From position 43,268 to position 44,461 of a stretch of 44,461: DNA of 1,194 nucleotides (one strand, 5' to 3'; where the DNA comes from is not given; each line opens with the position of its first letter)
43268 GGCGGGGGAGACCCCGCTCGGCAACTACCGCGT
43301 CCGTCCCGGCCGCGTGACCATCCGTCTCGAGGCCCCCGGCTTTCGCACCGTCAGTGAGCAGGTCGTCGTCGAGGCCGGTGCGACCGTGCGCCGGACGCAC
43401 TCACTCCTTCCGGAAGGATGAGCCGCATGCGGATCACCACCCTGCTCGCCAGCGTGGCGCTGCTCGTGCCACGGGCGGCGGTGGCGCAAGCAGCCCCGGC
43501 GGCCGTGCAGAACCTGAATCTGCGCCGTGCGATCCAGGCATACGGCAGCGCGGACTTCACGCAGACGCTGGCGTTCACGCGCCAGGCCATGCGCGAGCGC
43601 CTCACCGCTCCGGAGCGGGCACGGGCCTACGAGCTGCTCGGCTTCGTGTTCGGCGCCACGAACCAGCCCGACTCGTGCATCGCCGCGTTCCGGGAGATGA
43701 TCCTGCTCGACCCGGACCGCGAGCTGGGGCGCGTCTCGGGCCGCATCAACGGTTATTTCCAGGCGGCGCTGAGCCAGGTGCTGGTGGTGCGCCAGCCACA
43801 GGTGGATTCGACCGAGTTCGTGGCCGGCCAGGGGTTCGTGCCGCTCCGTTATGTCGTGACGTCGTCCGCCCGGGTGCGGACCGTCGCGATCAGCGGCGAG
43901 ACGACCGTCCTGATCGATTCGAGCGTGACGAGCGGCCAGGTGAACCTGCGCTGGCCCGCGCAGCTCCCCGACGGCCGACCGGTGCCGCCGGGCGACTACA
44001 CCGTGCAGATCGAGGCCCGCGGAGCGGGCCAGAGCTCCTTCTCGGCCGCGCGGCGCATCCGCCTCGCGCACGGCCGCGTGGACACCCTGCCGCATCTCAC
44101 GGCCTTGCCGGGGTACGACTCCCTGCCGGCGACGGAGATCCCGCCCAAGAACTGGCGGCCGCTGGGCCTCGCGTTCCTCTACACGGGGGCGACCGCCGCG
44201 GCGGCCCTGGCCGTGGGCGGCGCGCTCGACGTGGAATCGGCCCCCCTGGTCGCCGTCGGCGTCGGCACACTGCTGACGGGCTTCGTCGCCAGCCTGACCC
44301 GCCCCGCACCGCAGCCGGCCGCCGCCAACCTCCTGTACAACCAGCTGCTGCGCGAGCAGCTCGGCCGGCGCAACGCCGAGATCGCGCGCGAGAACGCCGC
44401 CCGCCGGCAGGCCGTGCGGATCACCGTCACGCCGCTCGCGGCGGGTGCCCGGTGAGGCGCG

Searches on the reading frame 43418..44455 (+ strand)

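Call 15: search_protein_families(library=pfam, proteins=[window:43418-44455:+], max_evalue=0.001)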
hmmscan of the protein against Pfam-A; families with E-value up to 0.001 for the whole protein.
window:43418-44455:+ (345 aa): 1 family
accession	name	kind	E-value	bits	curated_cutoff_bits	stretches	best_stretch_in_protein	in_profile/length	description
PF13860.13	FlgD_ig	-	0.00026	21.3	27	1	143-202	14-77/79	FlgD Ig-like domain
